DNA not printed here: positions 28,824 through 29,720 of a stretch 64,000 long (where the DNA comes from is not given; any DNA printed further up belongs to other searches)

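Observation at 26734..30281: Five-gene co-directional cargo operon: three consecutive HEPN-motif proteins, a small globular protein and a membrane protein, immediately downstream of the island integrase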

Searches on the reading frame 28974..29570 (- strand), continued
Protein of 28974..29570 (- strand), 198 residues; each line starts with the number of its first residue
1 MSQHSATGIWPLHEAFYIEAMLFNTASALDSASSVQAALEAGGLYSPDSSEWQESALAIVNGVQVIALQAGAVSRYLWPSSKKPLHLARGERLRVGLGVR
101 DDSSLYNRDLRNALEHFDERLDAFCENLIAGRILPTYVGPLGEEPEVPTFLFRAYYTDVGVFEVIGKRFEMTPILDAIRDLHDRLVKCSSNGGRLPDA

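Call 87: search_dna_similar(query=window:28974-29570:-, collection=plasmids, mode=protein, max_evalue=0.001, max_rows=30)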
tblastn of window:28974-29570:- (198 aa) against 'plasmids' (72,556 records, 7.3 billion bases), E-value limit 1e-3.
Records with a match: 7; places in all: 7; records where one place covers at least 80% of the query: 6.
Best place of each record, by identity: <60% 7.
By first word of the organism name: Alteromonas 4; Candidatus 1; Tritonibacter 1; Enterobacter 1.
By predicted mobility (MOB-suite, as given by PLSDB): conjugative 5; non-mobilizable 2.
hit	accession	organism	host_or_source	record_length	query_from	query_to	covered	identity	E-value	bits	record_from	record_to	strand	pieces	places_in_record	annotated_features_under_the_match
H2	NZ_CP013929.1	Alteromonas mediterranea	seawater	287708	8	184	89%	39.8%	3e-26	111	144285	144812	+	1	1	hypothetical protein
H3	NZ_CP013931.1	Alteromonas mediterranea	seawater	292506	8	184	89%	39.8%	3e-26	111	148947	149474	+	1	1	hypothetical protein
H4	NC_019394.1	Alteromonas mediterranea DE1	-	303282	8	184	89%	39.8%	3e-26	111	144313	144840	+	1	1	hypothetical protein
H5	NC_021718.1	Alteromonas mediterranea UM7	-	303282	8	184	89%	39.8%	3e-26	111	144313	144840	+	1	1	hypothetical protein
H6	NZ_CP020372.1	Candidatus Thiodictyon syntrophicum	meromictic lake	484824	9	155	74%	42.2%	2e-23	103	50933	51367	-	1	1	hypothetical protein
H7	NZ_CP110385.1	Tritonibacter mobilis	-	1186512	8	195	95%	32.5%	2e-14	78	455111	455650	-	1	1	record has no annotation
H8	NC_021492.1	Enterobacter sp. R4-368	-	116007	8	195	95%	31.0%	9e-14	76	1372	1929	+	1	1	hypothetical protein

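Call 92: get_annotated_region(hit=H8, flank=5000)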
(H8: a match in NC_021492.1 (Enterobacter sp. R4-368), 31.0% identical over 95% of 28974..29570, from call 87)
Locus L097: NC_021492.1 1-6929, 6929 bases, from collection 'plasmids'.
description: Enterobacter sp. R4-368 plasmid pENT01, complete sequence
organism: Enterobacter sp. R4-368 (NCBI taxid 1166130)
taxonomy: Bacteria; Pseudomonadota; Gammaproteobacteria; Enterobacterales; Enterobacteriaceae; Enterobacter; Enterobacter sp. R4-368
host: -; source: -; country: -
typing (MOB-suite, as given by PLSDB): conjugative; replicon rep_cluster_2268; relaxase MOBF; mating-pair formation MPF_F
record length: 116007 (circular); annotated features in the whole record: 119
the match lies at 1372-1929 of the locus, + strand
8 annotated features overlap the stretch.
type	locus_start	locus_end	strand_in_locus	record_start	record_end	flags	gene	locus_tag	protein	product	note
CDS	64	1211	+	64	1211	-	-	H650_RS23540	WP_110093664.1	IS3 family transposase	-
CDS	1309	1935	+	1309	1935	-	-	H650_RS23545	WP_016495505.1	hypothetical protein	-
CDS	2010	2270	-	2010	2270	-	-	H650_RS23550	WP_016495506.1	hypothetical protein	-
CDS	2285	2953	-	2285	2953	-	-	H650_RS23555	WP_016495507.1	plasmid partitioning/stability family protein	-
CDS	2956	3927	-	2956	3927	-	parM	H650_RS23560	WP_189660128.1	plasmid segregation protein ParM domain-containing protein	-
CDS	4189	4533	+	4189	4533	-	-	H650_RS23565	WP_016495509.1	hypothetical protein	-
CDS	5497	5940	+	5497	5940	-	umuD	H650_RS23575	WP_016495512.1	translesion error-prone DNA polymerase V autoproteolytic subunit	-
CDS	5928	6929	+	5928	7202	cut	-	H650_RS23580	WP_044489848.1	Y-family DNA polymerase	-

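Call 93: get_annotated_region(hit=H2, flank=5000)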
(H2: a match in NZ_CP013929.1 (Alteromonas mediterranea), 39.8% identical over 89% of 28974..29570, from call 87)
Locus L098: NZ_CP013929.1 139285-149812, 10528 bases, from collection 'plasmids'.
description: Alteromonas mediterranea strain UM8 plasmid pAMEDUM8_300, complete sequence
organism: Alteromonas mediterranea (NCBI taxid 314275)
taxonomy: Bacteria; Pseudomonadota; Gammaproteobacteria; Alteromonadales; Alteromonadaceae; Alteromonas; Alteromonas mediterranea
host: -; source: seawater; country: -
typing (MOB-suite, as given by PLSDB): conjugative; replicon rep_cluster_1371; relaxase MOBP; mating-pair formation MPF_I
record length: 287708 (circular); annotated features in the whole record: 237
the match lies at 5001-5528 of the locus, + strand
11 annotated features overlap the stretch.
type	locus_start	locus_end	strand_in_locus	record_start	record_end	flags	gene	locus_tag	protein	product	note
CDS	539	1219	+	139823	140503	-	-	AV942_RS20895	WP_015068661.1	polymorphic toxin type 10 domain-containing protein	-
CDS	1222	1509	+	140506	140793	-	-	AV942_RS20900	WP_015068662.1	Imm27 family immunity protein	-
CDS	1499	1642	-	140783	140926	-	-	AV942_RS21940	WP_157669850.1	hypothetical protein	-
CDS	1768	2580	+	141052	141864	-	-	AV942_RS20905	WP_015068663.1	hypothetical protein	-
CDS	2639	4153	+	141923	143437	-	-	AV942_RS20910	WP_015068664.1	LA2681 family HEPN domain-containing protein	-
CDS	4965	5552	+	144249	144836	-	-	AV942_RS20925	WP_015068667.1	hypothetical protein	-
CDS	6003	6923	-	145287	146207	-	-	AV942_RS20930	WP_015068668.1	WYL domain-containing protein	-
CDS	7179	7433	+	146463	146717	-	-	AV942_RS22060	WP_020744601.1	hypothetical protein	-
CDS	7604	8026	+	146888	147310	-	-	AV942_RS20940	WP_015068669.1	PD-(D/E)XK nuclease superfamily protein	-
CDS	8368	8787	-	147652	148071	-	-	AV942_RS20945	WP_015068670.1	hypothetical protein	-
CDS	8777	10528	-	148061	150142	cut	-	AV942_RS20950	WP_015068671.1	hypothetical protein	-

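Call 97: fold_search(model_id=the predicted structure, library=viral)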
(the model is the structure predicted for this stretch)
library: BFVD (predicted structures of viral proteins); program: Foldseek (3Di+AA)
matches with E <= 10: 241; with E <= 0.001: 1
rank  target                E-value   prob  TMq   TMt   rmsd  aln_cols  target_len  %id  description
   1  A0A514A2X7            2.2e-06  1.00  0.68  0.72   4.5       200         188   18  Uncharacterized protein [Gordonia phage Madeline]
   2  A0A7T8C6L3            4.2e-01  0.38  0.25  0.39  16.2       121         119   12  (no name in the UniProt tables at hand)
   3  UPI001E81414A         5.8e-01  0.20  0.17  0.19  14.3        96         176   11  (no name look-up for this kind of identifier)
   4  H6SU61                6.1e-01  0.47  0.33  0.45   8.3       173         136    9  DUF1216 domain-containing protein [Campylobacter virus IBB35]
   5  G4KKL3                6.5e-01  0.06  0.19  0.17  18.7       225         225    8  (no name in the UniProt tables at hand)
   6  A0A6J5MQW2            7.6e-01  0.20  0.27  0.34   9.9       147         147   11  Uncharacterized protein [uncultured Caudovirales phage]
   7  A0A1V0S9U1            8.1e-01  0.08  0.24  0.12  14.9       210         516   13  Uncharacterized protein [Catovirus CTV1]
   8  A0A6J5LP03            1.0e+00  0.72  0.24  0.55   7.0        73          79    7  Uncharacterized protein [uncultured Caudovirales phage]
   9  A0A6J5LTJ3            1.1e+00  0.16  0.21  0.12  14.9       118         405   19  Uncharacterized protein [uncultured Caudovirales phage]
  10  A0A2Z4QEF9            1.3e+00  0.16  0.30  0.29  19.7       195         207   10  Uncharacterized protein [Erwinia phage vB_EamM_Alexandra]
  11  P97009                1.4e+00  0.54  0.23  0.56   4.9        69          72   17  (no name in the UniProt tables at hand)
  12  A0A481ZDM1            1.4e+00  0.07  0.18  0.16  14.4       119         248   17  Uncharacterized protein [Pithovirus LCPAC406]
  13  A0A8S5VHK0            1.5e+00  0.04  0.18  0.19  25.8       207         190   14  MazG-like domain protein [Siphoviridae sp. ctNxi14]
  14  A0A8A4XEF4            1.7e+00  0.02  0.12  0.07  17.2       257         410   10  Nonstructural protein 1 [Turdus pallidus parvoviridae sp.]
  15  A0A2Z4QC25            1.7e+00  0.16  0.25  0.04  15.5       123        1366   12  (no name in the UniProt tables at hand)
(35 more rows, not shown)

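Call 117: search_dna_similar(query=window:28974-29570:-, collection=phages, mode=protein, max_evalue=0.01)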
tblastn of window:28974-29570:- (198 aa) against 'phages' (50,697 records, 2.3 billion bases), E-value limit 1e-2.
Records with a match: 2; places in all: 2; records where one place covers at least 80% of the query: 0.
Best place of each record, by identity: <60% 2.
By first word of the organism name: Gordonia 2.
By host as written in the record: Gordonia terrae 3612 2.
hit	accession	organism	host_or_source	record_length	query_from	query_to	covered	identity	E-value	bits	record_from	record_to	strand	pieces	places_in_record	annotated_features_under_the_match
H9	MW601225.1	Gordonia phage ZiggyZoo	Gordonia terrae 3612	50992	70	140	36%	43.2%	4e-3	43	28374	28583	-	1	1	33: hypothetical protein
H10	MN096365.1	Gordonia phage Samba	Gordonia terrae 3612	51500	70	140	36%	43.2%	6e-3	43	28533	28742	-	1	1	33: hypothetical protein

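Call 120: get_annotated_region(hit=H9, flank=3500)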
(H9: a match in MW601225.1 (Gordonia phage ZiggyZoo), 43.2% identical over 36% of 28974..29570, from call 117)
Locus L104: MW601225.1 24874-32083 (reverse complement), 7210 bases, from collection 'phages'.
description: Gordonia phage ZiggyZoo, complete genome.
organism: Gordonia phage ZiggyZoo (NCBI taxid 2816466)
taxonomy: Viruses; Duplodnaviria; Heunggongvirae; Uroviricota; Caudoviricetes; Jujuvirus
host: Gordonia terrae 3612; source: -; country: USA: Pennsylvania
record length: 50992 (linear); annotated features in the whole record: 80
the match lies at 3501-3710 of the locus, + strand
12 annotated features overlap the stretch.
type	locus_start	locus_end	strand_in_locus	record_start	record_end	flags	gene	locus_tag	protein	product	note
CDS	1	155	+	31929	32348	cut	40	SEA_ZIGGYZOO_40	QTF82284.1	helix-turn-helix DNA binding domain protein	-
CDS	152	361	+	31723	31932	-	39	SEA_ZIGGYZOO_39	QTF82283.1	helix-turn-helix DNA binding protein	-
CDS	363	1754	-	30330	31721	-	38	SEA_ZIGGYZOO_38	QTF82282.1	serine integrase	-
CDS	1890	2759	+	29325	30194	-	37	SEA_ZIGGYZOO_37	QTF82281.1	hypothetical protein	-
CDS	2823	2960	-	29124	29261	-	36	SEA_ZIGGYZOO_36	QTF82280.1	hypothetical protein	-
CDS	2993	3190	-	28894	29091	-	35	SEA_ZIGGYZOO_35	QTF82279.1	membrane protein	-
CDS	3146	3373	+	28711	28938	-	34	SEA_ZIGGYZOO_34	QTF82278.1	hypothetical protein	-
CDS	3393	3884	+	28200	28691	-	33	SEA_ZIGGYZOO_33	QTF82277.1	hypothetical protein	-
CDS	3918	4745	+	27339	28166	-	32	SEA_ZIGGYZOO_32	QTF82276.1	hypothetical protein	-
CDS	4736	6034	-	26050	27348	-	31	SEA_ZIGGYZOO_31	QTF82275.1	glucosaminyl deacetylase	-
CDS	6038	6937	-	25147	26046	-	30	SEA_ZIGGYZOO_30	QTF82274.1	hypothetical protein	-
CDS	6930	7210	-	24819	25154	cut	29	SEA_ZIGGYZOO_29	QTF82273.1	hypothetical protein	-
